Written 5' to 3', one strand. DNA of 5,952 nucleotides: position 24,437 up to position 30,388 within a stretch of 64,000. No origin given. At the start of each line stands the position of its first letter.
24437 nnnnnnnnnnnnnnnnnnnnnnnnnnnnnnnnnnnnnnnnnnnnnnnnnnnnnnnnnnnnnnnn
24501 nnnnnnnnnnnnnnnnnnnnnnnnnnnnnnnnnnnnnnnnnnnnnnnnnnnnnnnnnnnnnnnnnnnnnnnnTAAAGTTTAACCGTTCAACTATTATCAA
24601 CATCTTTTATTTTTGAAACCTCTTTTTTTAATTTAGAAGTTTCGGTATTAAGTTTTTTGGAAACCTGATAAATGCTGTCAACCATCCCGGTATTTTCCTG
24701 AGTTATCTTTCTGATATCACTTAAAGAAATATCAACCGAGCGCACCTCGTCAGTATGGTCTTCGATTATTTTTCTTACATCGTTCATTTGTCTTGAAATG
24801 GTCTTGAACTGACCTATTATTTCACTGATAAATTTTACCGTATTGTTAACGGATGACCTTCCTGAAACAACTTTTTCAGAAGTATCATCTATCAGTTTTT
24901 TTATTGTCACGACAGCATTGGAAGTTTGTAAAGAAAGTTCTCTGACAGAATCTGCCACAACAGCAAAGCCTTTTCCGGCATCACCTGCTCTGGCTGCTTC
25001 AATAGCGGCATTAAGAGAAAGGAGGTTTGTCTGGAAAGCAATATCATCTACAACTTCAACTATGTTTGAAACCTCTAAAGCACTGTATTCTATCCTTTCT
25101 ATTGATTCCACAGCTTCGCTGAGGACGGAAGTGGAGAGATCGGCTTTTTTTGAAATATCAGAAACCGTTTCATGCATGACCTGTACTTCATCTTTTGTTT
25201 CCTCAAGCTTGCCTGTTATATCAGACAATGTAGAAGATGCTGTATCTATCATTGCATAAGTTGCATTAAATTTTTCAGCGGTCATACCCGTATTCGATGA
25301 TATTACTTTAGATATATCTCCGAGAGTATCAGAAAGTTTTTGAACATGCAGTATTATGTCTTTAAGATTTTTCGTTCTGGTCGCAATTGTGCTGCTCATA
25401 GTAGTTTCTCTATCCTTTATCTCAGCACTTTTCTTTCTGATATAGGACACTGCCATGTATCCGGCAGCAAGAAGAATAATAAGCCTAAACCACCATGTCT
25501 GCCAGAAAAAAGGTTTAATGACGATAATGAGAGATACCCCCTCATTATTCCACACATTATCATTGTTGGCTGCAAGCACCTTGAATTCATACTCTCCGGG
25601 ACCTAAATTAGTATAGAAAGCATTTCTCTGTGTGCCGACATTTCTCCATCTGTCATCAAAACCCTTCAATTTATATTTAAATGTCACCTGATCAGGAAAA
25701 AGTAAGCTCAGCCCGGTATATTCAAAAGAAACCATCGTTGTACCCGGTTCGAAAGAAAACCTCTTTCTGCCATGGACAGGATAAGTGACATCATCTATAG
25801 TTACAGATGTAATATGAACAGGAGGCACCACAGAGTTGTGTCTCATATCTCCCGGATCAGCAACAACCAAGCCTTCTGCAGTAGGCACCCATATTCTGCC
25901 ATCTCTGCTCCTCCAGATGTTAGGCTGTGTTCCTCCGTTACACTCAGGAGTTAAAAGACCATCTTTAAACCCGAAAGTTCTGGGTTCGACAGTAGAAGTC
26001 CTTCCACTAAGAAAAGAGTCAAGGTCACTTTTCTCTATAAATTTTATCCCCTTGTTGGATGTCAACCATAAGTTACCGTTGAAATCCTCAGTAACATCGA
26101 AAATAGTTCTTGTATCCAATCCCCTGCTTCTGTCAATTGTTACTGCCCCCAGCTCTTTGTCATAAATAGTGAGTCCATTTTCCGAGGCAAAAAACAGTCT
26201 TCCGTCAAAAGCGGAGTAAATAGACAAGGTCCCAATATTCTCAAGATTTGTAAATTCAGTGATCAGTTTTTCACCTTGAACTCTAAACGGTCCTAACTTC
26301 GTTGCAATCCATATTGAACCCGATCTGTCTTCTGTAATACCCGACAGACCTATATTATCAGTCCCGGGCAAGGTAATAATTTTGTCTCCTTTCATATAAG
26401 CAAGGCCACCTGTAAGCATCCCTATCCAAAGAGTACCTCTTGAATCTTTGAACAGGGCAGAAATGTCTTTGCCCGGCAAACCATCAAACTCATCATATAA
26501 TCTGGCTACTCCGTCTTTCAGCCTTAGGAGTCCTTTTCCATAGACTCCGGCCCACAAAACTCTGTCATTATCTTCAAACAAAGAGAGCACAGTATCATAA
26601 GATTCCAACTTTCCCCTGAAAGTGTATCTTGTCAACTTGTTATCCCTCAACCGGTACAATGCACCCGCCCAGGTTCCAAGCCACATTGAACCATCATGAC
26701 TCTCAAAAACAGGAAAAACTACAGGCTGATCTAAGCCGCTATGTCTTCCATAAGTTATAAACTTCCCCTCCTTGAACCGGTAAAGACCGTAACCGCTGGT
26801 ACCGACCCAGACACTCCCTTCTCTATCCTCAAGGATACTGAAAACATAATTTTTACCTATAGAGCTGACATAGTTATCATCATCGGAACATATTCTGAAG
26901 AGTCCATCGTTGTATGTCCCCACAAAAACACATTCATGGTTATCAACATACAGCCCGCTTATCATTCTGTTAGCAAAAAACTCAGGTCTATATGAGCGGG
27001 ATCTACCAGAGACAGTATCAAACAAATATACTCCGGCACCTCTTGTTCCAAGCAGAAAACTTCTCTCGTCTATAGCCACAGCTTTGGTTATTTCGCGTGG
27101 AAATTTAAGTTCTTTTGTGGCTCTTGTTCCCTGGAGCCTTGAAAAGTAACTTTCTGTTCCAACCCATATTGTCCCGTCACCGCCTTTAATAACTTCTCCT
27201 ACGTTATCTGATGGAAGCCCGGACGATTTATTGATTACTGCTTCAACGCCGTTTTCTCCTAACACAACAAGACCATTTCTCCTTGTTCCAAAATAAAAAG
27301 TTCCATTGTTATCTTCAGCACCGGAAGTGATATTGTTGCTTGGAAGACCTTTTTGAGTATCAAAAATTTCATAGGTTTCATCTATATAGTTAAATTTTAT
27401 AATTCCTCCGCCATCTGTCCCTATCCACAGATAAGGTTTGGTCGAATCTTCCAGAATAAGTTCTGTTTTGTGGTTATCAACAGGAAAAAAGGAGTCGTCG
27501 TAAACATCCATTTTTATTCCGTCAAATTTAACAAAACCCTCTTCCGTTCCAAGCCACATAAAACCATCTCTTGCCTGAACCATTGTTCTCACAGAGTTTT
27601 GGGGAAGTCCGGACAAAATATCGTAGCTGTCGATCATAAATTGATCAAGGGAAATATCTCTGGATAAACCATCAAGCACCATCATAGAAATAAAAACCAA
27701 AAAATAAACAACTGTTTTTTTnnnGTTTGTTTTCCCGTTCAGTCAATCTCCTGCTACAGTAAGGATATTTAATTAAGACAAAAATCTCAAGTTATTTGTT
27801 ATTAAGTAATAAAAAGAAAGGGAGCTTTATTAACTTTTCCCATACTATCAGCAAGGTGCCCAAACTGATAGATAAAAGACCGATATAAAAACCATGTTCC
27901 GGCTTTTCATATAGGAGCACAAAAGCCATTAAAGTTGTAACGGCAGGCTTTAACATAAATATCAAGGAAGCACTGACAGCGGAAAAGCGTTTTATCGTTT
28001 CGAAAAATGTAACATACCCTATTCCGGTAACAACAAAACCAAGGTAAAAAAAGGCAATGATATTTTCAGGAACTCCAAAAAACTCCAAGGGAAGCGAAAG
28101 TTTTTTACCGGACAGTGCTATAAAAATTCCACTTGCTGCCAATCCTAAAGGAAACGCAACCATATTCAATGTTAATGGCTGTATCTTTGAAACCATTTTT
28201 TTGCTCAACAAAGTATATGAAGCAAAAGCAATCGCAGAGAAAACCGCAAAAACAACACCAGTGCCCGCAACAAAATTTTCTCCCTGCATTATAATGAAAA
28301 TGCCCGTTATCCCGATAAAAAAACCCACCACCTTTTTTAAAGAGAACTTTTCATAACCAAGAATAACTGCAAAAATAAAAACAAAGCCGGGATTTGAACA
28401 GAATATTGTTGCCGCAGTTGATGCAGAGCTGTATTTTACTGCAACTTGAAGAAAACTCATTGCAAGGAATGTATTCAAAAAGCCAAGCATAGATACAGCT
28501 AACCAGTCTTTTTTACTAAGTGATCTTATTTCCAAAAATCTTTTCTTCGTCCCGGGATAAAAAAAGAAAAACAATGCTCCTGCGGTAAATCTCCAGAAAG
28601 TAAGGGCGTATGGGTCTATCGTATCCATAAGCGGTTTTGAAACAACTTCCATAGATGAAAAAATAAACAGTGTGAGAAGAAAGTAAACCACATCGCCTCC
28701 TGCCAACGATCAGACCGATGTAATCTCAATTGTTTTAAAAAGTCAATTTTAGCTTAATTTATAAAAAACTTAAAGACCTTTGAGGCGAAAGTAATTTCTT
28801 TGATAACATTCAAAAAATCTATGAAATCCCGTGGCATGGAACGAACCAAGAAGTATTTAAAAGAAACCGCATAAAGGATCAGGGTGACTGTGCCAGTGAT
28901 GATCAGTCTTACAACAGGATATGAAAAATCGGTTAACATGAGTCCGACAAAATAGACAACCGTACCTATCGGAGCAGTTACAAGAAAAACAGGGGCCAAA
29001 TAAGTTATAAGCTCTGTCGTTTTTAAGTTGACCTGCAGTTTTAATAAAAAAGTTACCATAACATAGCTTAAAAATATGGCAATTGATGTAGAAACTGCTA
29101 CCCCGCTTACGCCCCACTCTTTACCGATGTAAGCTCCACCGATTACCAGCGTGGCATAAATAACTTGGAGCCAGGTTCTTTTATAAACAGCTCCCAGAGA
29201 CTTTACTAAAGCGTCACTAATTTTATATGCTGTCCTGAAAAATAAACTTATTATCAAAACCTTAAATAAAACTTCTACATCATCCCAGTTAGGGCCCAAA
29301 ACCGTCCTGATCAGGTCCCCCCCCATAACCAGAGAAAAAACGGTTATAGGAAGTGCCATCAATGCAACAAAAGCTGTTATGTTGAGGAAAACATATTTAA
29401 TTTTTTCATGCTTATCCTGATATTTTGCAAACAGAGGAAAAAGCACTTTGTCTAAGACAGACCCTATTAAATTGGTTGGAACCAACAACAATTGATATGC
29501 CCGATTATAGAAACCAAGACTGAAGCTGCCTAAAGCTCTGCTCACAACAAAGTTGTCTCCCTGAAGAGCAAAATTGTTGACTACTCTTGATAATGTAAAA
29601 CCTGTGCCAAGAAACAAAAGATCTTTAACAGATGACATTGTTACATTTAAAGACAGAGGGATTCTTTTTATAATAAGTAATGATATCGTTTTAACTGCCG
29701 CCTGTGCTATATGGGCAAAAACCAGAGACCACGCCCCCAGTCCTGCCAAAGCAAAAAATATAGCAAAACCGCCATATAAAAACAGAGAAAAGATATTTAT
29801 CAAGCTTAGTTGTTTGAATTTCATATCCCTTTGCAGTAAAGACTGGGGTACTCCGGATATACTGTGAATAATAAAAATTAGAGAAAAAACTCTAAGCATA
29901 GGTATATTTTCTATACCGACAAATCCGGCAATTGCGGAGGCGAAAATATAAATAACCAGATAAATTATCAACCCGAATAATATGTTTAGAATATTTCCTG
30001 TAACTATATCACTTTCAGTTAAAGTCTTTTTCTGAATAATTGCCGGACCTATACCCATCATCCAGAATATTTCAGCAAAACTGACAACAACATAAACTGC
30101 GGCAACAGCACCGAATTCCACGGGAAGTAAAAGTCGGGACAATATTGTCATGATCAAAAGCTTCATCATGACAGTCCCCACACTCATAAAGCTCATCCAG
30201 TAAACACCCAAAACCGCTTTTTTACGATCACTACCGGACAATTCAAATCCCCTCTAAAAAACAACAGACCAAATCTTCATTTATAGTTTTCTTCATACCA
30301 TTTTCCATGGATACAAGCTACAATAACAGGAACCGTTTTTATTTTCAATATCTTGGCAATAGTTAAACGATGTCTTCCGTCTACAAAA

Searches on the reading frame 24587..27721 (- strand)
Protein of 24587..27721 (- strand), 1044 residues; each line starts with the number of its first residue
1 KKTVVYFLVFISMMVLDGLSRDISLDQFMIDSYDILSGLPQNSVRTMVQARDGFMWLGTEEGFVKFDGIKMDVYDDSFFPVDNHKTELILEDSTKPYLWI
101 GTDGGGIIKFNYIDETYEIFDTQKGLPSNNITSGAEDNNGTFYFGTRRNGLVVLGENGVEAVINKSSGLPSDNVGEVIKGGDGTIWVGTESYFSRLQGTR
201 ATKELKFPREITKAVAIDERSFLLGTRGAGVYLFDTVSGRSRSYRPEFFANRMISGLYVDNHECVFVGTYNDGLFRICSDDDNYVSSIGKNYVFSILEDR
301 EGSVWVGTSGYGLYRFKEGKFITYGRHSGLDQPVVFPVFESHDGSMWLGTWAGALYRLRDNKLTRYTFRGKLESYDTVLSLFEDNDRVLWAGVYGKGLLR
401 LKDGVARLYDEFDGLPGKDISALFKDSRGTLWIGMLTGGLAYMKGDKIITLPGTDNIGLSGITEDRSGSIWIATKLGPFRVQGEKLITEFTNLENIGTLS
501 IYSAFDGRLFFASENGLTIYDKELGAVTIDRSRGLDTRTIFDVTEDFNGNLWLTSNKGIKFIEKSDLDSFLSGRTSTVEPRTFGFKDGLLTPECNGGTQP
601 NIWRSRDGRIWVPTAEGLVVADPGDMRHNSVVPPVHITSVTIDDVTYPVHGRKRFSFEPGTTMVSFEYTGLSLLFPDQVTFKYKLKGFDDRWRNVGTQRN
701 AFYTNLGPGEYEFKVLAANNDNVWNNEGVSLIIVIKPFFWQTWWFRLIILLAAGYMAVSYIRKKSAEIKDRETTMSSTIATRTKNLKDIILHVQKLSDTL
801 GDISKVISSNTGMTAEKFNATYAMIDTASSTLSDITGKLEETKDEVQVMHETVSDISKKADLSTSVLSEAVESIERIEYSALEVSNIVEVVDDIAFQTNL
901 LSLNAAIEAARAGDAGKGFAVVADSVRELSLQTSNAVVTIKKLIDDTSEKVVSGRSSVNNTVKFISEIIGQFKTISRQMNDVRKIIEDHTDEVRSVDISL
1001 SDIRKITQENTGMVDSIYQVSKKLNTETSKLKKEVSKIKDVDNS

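Call 39: search_protein_families(library=pfam, proteins=[window:24587-27721:-], max_evalue=0.0001)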
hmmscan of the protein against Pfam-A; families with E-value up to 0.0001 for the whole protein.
window:24587-27721:- (1044 aa): 4 families
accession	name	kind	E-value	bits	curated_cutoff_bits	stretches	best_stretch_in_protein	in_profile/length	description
PF07494.17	Reg_prop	-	9.3e-38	123.8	20.4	0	289-310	3-24/24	Two component regulator propeller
PF00015.26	MCPsignal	-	1.4e-32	113.4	34.6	1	853-1006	4-171/172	Methyl-accepting chemotaxis protein (MCP) signalling domain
PF07495.19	Y_Y_Y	-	1.6e-16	60.4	26.6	1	676-736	5-65/65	Y_Y_Y domain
PF16819.11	DUF5074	-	4.4e-11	42.9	27.2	0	256-372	147-273/353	Domain of unknown function (DUF5074)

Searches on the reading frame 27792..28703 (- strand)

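Call 39: search_protein_families(library=pfam, proteins=[window:27792-28703:-], max_evalue=0.0001)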
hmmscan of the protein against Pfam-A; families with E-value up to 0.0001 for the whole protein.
window:27792-28703:- (303 aa): 2 families
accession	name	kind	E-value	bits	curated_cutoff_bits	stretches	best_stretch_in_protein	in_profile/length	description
PF00892.27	EamA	-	1.7e-42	145.4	28.2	2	6-139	5-134/135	EamA-like transporter family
PF03151.22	TPT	-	1.8e-05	24.7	30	1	8-175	7-172/291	Triose-phosphate Transporter family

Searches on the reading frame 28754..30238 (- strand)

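Call 39: search_protein_families(library=pfam, proteins=[window:28754-30238:-], max_evalue=0.0001)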
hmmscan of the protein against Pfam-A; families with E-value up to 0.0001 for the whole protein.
window:28754-30238:- (494 aa): 2 families
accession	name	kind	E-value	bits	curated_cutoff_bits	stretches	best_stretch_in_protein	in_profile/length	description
PF13440.11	Polysacc_synt_3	-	1.1e-69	235.4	23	1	32-321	1-291/293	Polysaccharide biosynthesis protein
PF01943.22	Polysacc_synt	-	4.1e-31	108.9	28.2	1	11-274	4-274/274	Polysaccharide biosynthesis protein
